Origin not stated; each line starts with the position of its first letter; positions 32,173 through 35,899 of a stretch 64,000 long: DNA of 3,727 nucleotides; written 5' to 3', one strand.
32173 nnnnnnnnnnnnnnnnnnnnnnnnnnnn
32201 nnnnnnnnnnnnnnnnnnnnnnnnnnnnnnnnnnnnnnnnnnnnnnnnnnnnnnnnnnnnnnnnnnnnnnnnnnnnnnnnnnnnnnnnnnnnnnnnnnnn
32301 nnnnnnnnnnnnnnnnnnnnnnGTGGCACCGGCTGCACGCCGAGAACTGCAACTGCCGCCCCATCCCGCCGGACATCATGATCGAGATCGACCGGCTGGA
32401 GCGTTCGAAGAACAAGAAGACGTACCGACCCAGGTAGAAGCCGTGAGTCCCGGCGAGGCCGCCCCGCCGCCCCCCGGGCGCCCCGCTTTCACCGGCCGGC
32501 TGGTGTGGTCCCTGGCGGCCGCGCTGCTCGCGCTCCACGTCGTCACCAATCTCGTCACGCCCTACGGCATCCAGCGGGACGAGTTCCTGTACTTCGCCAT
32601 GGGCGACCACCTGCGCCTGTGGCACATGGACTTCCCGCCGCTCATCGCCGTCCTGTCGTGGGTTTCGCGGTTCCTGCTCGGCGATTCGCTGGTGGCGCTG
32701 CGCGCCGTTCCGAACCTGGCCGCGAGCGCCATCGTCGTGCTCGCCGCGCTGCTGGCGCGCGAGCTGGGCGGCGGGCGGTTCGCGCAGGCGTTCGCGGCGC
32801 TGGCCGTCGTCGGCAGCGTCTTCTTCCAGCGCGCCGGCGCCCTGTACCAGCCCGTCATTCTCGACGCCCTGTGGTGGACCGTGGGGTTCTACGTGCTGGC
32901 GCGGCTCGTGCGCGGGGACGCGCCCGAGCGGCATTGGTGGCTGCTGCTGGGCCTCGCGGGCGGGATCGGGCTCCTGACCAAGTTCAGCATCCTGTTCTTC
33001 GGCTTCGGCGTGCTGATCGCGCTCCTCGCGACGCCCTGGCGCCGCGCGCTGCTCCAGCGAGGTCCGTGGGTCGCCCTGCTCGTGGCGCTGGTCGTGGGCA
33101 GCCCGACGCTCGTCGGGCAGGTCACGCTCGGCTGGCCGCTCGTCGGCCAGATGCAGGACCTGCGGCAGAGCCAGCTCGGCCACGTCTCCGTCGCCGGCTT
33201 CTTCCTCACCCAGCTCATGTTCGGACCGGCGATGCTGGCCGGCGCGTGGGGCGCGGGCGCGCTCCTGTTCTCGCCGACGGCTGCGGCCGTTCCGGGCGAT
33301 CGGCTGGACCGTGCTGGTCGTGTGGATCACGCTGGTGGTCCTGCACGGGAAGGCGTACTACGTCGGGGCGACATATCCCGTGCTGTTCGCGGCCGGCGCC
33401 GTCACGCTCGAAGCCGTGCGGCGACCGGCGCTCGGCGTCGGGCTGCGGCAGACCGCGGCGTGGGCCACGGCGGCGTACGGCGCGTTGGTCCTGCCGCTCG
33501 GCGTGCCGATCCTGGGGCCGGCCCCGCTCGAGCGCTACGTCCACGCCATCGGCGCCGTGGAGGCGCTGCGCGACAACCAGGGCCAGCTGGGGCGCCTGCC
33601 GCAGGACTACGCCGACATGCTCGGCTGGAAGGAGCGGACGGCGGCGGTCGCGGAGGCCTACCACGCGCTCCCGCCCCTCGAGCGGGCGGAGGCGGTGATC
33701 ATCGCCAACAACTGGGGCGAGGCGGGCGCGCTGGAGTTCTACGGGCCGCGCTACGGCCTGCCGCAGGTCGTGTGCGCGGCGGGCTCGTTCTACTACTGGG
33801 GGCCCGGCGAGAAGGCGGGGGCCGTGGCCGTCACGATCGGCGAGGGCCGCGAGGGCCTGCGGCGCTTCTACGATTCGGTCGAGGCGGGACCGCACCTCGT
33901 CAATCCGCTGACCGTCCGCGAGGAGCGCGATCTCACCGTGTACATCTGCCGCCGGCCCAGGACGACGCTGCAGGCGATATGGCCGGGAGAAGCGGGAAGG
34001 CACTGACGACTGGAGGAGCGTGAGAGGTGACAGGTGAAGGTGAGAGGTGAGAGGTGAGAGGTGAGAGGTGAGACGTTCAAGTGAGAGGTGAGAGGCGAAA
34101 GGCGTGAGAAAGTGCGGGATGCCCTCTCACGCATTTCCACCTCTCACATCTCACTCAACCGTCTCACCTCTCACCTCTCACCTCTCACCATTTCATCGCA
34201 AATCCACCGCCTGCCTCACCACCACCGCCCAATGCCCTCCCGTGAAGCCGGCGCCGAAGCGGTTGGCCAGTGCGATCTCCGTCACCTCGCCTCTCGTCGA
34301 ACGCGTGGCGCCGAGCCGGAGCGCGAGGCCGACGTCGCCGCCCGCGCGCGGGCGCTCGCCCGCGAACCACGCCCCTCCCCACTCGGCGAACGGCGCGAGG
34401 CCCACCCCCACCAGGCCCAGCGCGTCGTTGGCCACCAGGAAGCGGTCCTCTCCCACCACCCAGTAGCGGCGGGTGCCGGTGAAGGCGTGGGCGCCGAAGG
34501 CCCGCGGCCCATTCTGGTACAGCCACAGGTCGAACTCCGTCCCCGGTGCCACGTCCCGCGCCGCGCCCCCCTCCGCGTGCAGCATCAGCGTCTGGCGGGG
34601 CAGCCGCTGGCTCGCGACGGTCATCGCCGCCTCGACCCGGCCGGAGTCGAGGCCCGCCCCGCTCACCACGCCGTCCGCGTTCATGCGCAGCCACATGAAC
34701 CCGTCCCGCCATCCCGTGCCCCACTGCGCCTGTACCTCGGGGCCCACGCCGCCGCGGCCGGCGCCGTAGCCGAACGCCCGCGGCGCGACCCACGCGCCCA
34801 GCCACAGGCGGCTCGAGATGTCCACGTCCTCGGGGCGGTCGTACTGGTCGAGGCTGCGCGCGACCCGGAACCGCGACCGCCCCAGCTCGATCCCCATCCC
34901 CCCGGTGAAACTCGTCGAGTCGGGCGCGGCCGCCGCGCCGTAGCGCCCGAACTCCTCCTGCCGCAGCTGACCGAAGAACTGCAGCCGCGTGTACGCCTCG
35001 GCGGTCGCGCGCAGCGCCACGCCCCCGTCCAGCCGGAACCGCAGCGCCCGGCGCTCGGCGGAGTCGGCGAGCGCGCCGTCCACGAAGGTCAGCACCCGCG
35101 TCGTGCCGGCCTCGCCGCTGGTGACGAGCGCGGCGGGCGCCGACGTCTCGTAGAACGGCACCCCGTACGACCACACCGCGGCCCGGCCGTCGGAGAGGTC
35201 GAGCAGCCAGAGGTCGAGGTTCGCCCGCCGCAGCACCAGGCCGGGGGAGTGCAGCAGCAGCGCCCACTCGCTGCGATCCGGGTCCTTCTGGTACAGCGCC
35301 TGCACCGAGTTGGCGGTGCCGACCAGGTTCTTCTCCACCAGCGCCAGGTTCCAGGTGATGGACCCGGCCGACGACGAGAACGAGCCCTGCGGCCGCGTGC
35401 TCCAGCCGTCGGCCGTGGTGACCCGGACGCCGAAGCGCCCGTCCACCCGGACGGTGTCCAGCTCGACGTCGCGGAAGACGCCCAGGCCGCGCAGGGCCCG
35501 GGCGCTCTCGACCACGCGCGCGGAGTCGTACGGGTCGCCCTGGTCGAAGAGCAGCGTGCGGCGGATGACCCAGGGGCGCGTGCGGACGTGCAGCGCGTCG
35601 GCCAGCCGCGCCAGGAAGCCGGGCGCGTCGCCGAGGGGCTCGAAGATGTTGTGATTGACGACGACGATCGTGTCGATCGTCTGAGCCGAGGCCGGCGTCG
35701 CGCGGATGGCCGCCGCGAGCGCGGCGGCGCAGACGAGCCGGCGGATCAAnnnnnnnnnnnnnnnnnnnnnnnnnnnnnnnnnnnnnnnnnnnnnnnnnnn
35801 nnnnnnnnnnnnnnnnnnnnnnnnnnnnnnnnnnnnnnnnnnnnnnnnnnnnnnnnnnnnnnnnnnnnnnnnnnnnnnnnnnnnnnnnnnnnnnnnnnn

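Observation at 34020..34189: About 170-nt hairpin made almost entirely of tandem heptanucleotide repeats, (GTGAGAG)n facing (CTCTCAC)n, between convergent genes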

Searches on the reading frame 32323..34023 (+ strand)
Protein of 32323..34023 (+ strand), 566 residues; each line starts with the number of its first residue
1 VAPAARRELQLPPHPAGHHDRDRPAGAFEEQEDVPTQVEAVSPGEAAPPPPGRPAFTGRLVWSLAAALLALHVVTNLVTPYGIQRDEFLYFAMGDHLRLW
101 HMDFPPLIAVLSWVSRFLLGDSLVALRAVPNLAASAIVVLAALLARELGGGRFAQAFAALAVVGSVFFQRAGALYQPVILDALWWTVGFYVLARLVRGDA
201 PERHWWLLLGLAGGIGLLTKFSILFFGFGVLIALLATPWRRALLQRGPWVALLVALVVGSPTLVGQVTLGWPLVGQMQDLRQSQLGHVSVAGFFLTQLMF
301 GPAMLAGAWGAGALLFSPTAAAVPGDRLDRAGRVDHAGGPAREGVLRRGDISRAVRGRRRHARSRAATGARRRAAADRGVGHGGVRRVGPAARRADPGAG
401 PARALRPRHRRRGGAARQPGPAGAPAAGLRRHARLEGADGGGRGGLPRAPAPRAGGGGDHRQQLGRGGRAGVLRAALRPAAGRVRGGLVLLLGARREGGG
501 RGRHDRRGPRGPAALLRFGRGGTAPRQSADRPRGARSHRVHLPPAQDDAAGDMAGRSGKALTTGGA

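Call 10: search_protein_families(library=pfam, proteins=[window:32323-34023:+])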
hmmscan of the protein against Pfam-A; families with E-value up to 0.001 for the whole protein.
window:32323-34023:+ (566 aa): 2 families
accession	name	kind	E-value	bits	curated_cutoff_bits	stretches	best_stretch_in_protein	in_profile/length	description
PF13231.12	PMT_2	-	7.7e-18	65.7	26.1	1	105-263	3-158/160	Dolichyl-phosphate-mannose-protein mannosyltransferase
PF02366.24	PMT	-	8.4e-08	32.5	22.7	1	120-251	78-213/245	Dolichyl-phosphate-mannose-protein mannosyltransferase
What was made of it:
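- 34004..34006 (+): Stop codon (TGA) of the GT39/PMT_2 glycosyltransferase gene, 13 nt before the element. PMT_2 Pfam hit (call 10).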

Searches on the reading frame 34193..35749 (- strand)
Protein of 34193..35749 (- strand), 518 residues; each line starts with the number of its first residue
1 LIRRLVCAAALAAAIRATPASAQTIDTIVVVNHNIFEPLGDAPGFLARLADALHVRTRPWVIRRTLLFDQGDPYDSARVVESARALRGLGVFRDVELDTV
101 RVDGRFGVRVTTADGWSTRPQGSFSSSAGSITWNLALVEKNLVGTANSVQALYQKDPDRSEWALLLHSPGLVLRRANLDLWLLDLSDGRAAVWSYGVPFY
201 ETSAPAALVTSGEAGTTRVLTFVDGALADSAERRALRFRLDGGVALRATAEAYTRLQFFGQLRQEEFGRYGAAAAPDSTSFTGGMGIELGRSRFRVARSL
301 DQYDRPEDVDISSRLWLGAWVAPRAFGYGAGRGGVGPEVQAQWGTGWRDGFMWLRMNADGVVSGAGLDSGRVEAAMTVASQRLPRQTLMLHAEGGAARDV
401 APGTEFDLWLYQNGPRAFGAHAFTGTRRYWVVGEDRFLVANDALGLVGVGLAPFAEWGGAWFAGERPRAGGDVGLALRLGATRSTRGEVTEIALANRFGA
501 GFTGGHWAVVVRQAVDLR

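Call 10: search_protein_families(library=pfam, proteins=[window:34193-35749:-])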
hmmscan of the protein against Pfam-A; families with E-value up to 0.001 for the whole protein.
window:34193-35749:- (518 aa): 0 families

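Call 12: find_homologous_proteins(query=window:34193-35749:-)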
Query window:34193-35749:- (518 aa): 687 proteins with E <= 0.001 among 8000 candidates; the best 120 are listed.
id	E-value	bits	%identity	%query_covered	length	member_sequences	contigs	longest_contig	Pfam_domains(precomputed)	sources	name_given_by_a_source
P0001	0.0e+0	1149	100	100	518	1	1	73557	-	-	-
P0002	5.8e-276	934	82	100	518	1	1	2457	-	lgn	-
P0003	9.8e-264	894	79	99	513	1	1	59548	-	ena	-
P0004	3.6e-263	892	80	100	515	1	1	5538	-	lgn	-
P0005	9.0e-262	887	79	97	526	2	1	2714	-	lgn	-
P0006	1.5e-259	880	79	96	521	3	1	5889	-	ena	-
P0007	2.7e-259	879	79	96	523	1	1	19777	-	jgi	-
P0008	2.4e-257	873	77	100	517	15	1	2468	-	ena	-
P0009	1.9e-255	866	78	96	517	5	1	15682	-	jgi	-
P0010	1.4e-253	860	79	96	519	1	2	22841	-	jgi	jgi:hypothetical protein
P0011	3.1e-251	853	77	96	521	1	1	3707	-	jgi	-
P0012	6.6e-249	845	76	96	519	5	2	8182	-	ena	-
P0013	6.3e-246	835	75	96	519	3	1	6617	-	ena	-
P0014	1.5e-240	817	74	96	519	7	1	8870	-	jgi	jgi:hypothetical protein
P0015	2.2e-235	800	73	96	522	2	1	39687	-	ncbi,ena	-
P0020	4.6e-224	763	68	100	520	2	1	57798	-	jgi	-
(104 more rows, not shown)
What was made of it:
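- On STRR proper (cyanobacterial): The organism is Gemmatimonadales-like by its named homologues (call 12).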

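Call 15: find_encoding_contigs(protein=P0003, flank=10000, max_places=2)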
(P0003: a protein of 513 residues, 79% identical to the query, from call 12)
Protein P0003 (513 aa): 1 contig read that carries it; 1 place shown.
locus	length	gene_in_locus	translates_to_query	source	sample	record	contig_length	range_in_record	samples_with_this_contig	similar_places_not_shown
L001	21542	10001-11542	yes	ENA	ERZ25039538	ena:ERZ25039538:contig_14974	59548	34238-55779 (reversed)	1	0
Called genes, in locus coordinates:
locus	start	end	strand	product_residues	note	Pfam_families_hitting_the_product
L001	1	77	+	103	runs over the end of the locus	-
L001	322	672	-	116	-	-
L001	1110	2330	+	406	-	PF19313:DUF5916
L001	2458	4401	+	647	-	PF02129:Peptidase_S15, PF00326:Peptidase_S9 (faint), PF08530:PepX_C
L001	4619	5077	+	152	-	PF06240:COXG, PF10604:Polyketide_cyc2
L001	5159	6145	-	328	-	PF00248:Aldo_ket_red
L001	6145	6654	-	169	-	PF05163:DinB, PF12867:DinB_2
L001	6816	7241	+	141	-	-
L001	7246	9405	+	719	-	PF13620:CarboxypepD_reg, PF13715:CarbopepD_reg_2, PF07715:Plug, PF00593:TonB_dep_Rec_b-barrel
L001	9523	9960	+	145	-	-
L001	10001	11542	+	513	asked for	-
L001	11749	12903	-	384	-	-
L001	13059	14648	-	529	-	PF02366:PMT (weak), PF13231:PMT_2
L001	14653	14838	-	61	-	-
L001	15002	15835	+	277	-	PF09990:DUF2231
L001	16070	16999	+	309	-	-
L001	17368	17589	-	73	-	PF02776:TPP_enzyme_N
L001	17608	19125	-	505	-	PF00732:GMC_oxred_N, PF05199:GMC_oxred_C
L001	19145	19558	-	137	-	-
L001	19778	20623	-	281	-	-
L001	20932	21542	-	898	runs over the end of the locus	PF19313:DUF5916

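Call 16: find_encoding_contigs(protein=P0015, flank=10000, max_places=2)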
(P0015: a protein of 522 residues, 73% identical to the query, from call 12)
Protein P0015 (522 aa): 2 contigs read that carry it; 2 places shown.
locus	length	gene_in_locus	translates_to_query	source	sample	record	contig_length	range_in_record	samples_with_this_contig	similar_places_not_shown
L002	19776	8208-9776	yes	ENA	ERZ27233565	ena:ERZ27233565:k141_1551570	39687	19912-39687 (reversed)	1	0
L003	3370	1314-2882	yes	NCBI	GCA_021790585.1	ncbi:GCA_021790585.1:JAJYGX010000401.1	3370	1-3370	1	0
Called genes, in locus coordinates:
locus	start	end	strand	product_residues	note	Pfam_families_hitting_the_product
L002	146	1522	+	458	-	PF05231:MASE1, PF00990:GGDEF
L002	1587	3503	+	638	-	PF02129:Peptidase_S15, PF00326:Peptidase_S9 (faint), PF08530:PepX_C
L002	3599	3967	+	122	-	PF06240:COXG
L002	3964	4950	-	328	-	PF00248:Aldo_ket_red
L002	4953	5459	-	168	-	PF05163:DinB (weak), PF12867:DinB_2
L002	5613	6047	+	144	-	-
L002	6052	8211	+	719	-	PF13620:CarboxypepD_reg, PF13715:CarbopepD_reg_2, PF07715:Plug, PF00593:TonB_dep_Rec_b-barrel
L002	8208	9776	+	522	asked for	-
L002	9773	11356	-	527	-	PF13231:PMT_2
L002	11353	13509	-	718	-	PF00069:Pkinase, PF07714:PK_Tyr_Ser-Thr, PF13428:TPR_14 (faint), PF00515:TPR_1 (faint), PF07719:TPR_2 (faint), PF13432:TPR_16 (weak), PF12895:ANAPC3 (weak), PF13432:TPR_16 (weak), +6 more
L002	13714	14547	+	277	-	PF09990:DUF2231, PF13428:TPR_14 (weak)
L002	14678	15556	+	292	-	-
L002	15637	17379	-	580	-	PF02776:TPP_enzyme_N, PF00205:TPP_enzyme_M, PF02775:TPP_enzyme_C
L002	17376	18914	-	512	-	PF01266:DAO (faint), PF00732:GMC_oxred_N, PF05199:GMC_oxred_C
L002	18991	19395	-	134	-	-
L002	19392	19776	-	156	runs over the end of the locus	PF06172:Cupin_5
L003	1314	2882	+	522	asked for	-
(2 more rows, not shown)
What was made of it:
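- The hairpin is missing where orthologous genes overlap (call 16).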

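Call 17: find_encoding_contigs(protein=P0020, flank=10000, max_places=2)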
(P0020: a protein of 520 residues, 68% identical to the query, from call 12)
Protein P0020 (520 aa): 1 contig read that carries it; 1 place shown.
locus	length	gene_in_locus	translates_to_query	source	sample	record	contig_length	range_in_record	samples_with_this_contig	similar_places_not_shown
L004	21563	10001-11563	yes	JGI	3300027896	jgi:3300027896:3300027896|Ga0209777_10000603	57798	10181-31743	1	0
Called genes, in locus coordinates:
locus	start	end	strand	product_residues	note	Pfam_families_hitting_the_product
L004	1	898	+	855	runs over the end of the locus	PF06452:CBM9_1, PF19313:DUF5916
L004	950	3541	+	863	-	PF19313:DUF5916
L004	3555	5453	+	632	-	PF02129:Peptidase_S15, PF00326:Peptidase_S9 (weak), PF08530:PepX_C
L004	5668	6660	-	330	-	PF00248:Aldo_ket_red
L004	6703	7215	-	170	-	PF05163:DinB, PF12867:DinB_2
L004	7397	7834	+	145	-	-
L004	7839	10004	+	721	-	PF13620:CarboxypepD_reg, PF13715:CarbopepD_reg_2, PF07715:Plug, PF00593:TonB_dep_Rec_b-barrel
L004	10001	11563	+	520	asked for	-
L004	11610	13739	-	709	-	PF00069:Pkinase, PF03109:ABC1 (faint), PF07714:PK_Tyr_Ser-Thr, PF13428:TPR_14 (faint), PF13431:TPR_17 (faint), PF14559:TPR_19 (faint), PF12895:ANAPC3, PF13432:TPR_16 (weak), +6 more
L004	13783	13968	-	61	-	-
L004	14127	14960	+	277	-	PF09990:DUF2231 (weak), PF14559:TPR_19 (faint), PF13428:TPR_14 (faint)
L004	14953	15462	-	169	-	PF05163:DinB, PF12867:DinB_2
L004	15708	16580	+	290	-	-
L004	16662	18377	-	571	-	PF02776:TPP_enzyme_N, PF00205:TPP_enzyme_M, PF02775:TPP_enzyme_C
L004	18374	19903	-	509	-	PF01266:DAO (faint), PF00732:GMC_oxred_N, PF05199:GMC_oxred_C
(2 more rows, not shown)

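Call 45: find_encoding_contigs(protein=P0002, flank=3000, max_places=1)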
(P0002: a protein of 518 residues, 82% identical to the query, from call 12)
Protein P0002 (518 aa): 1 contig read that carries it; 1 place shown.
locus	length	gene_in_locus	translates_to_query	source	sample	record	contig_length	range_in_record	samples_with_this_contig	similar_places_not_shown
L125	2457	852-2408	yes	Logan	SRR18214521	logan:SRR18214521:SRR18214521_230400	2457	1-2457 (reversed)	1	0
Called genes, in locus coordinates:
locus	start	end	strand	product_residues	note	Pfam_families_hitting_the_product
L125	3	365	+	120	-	?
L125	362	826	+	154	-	-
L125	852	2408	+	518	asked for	-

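Call 46: find_encoding_contigs(protein=P0004, flank=4000, max_places=1)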
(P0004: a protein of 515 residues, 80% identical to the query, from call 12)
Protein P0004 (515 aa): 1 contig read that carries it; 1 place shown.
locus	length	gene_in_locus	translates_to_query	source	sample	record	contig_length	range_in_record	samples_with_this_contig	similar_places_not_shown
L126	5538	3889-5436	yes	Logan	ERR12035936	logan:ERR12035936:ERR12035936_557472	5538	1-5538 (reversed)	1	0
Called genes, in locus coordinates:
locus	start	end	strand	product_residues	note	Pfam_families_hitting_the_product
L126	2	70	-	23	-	?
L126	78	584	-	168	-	PF05163:DinB (weak), PF12867:DinB_2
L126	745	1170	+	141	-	-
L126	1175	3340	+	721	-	PF13620:CarboxypepD_reg, PF13715:CarbopepD_reg_2, PF07715:Plug, PF00593:TonB_dep_Rec_b-barrel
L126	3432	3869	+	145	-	-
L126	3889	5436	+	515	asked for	-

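Call 47: find_encoding_contigs(protein=P0007, flank=10000, max_places=1)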
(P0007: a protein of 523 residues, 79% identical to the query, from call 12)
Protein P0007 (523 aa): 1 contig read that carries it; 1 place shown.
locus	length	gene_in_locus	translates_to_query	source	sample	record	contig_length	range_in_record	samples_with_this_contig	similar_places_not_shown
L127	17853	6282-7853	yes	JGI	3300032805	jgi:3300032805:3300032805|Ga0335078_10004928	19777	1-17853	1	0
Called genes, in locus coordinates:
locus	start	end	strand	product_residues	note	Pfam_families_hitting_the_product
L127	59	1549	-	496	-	PF00501:AMP-binding, PF13193:AMP-binding_C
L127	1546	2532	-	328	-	PF00248:Aldo_ket_red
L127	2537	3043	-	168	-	PF05163:DinB, PF12867:DinB_2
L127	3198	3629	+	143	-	-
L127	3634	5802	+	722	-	PF13620:CarboxypepD_reg, PF13715:CarbopepD_reg_2, PF07715:Plug, PF00593:TonB_dep_Rec_b-barrel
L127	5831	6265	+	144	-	-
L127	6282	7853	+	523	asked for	-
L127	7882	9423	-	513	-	PF02366:PMT (weak), PF13231:PMT_2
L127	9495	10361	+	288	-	PF09990:DUF2231 (weak)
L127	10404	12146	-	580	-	PF02776:TPP_enzyme_N, PF00205:TPP_enzyme_M, PF02775:TPP_enzyme_C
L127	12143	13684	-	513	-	PF00732:GMC_oxred_N, PF05199:GMC_oxred_C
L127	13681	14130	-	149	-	-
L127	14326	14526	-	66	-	-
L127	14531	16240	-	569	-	PF00474:SSF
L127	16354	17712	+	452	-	PF07992:Pyr_redox_2 (faint)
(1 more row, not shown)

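Call 48: find_encoding_contigs(protein=P0010, flank=10000, max_places=1)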
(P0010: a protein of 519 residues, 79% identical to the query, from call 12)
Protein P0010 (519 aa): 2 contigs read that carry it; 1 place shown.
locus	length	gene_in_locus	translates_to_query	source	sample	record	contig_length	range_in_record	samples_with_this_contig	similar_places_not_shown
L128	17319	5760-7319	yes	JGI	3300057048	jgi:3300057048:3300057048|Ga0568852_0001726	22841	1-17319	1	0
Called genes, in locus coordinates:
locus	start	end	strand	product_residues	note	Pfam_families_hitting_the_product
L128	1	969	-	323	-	?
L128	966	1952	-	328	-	PF00248:Aldo_ket_red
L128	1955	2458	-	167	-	PF05163:DinB (weak), PF12867:DinB_2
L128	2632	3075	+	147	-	-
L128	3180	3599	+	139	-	-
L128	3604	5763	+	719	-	PF13620:CarboxypepD_reg, PF13715:CarbopepD_reg_2, PF07715:Plug, PF00593:TonB_dep_Rec_b-barrel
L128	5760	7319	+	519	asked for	-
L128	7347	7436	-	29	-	-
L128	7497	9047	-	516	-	PF02366:PMT, PF13231:PMT_2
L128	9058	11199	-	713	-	PF00069:Pkinase, PF07714:PK_Tyr_Ser-Thr, PF07719:TPR_2 (faint), PF13428:TPR_14 (faint), PF00515:TPR_1 (faint), PF21033:RMD1-3 (faint), PF13432:TPR_16 (weak), PF14559:TPR_19 (weak), +6 more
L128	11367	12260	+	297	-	PF09990:DUF2231 (weak), PF13428:TPR_14 (faint)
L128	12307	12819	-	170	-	PF05163:DinB, PF12867:DinB_2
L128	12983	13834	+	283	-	-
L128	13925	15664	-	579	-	PF02776:TPP_enzyme_N, PF00205:TPP_enzyme_M, PF02775:TPP_enzyme_C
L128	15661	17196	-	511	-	PF00732:GMC_oxred_N, PF05199:GMC_oxred_C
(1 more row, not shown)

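Call 56: search_solved_structures(query=window:34193-35749:-, max_evalue=1)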
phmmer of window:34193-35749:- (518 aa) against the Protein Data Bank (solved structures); distinct sequences matched with E-value up to 1: 4.
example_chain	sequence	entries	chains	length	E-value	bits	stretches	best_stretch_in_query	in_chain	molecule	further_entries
4k3b_A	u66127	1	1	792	0.025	16.4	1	56-148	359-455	Outer membrane protein assembly factor BamA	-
9cmw_A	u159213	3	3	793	0.027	16.2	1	56-148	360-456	Outer membrane protein assembly factor BamA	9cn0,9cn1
9pxj_A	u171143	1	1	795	0.53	12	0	49-150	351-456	BamA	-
9e78_3D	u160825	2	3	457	0.67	11.6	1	317-386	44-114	DMIP21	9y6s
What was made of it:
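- Checked: The label 'Omp85' for the 518-aa gene is only weakly supported: no Pfam family (call 10) and BamA similarity at E 0.025 (call 56).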

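Call 72: search_protein_families(library=pfam, proteins=[L001:11749-12903:-], max_evalue=0.001)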
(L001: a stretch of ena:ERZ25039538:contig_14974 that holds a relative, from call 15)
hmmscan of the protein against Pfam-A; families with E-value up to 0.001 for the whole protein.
L001:11749-12903:- (384 aa): 3 families
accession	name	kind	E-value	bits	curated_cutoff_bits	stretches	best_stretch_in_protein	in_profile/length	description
PF13384.12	HTH_23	-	2.3e-05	24.5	24.6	1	2-34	11-45/50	Homeodomain-like domain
PF13518.12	HTH_28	-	4.4e-05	23.9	25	1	1-38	5-42/52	Helix-turn-helix domain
PF13551.12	HTH_29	-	0.0003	21.3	28.1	0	2-50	5-58/64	Winged helix-turn helix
